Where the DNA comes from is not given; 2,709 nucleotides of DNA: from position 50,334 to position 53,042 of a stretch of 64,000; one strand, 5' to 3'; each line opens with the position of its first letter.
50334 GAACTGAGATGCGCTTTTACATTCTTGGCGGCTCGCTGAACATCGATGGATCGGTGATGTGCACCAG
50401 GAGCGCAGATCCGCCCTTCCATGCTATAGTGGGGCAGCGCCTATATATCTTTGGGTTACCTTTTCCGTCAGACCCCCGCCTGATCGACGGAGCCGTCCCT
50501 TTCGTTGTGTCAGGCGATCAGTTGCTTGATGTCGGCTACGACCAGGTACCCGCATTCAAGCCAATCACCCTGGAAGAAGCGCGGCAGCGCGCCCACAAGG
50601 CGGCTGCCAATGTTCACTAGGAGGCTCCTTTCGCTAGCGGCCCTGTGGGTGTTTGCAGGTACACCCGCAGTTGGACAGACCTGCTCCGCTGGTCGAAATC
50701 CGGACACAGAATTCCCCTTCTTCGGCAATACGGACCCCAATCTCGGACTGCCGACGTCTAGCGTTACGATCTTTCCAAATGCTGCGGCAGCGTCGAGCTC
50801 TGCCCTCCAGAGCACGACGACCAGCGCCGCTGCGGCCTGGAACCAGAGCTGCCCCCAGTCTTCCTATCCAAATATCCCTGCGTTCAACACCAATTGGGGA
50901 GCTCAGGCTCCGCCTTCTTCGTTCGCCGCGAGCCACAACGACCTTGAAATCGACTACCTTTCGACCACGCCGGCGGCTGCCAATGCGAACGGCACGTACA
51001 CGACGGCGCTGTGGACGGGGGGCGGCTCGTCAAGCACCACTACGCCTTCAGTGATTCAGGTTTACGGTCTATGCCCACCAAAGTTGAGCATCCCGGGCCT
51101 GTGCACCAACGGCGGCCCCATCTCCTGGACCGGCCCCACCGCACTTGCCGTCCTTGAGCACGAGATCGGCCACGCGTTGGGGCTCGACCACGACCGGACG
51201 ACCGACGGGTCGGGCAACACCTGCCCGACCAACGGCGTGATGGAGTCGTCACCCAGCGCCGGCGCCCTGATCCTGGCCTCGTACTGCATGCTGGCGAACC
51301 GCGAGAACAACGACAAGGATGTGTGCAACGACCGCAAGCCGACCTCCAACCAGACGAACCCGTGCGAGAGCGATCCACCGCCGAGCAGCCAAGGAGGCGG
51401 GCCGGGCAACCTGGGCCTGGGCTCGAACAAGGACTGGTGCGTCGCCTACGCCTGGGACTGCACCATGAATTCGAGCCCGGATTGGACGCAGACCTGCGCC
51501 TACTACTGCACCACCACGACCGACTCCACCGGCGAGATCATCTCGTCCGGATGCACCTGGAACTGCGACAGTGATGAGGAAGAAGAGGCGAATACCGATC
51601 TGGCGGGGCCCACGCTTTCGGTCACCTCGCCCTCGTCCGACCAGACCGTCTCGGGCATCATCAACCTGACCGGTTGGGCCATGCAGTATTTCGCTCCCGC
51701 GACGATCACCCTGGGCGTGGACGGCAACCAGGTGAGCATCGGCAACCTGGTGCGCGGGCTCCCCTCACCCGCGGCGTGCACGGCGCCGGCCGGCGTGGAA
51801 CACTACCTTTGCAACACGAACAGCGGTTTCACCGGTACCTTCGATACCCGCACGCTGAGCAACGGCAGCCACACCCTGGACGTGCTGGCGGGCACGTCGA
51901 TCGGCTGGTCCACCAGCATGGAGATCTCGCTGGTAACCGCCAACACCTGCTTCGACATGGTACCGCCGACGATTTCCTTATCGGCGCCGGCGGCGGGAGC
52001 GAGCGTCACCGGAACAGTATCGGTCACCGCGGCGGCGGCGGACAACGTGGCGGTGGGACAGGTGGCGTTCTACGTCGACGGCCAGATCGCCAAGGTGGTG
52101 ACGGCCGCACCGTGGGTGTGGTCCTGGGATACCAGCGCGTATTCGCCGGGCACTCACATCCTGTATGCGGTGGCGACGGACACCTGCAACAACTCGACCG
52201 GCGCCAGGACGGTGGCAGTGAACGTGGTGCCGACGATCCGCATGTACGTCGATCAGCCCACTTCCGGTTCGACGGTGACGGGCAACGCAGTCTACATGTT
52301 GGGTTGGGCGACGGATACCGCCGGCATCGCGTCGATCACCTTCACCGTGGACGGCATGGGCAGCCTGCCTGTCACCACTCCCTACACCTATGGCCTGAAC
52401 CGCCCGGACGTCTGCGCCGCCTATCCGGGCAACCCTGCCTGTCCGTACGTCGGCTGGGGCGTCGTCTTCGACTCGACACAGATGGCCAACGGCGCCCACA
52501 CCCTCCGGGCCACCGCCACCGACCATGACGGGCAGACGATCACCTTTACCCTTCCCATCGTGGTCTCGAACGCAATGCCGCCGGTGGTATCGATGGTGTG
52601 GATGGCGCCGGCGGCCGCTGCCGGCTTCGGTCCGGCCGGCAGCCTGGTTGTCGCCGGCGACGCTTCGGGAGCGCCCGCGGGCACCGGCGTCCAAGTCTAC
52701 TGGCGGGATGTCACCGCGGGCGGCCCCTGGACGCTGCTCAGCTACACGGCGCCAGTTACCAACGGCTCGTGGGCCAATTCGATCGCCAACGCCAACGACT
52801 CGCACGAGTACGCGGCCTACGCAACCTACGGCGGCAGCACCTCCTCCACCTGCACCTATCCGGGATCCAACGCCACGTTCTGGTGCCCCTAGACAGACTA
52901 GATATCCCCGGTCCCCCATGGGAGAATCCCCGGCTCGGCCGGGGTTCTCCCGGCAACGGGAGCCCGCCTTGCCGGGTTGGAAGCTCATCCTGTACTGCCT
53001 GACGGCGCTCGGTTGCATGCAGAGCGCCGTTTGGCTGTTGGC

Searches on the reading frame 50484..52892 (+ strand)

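Call 84: search_protein_families(library=pfam, proteins=[window:50484-52892:+], max_evalue=0.001)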
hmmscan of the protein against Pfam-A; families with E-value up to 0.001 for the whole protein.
window:50484-52892:+ (802 aa): 3 families
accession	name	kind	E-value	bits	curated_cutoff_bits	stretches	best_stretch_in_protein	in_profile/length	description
PF17957.7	Big_7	-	2.1e-25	89.6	24.1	3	495-560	1-68/70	Bacterial Ig domain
PF13750.12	Big_3_3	-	2.4e-06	27.7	27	0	450-522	4-76/157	Bacterial Ig-like domain (group 3)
PF13688.12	Reprolysin_5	-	7.4e-06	26.8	27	1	218-269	139-189/196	Metallo-peptidase family M12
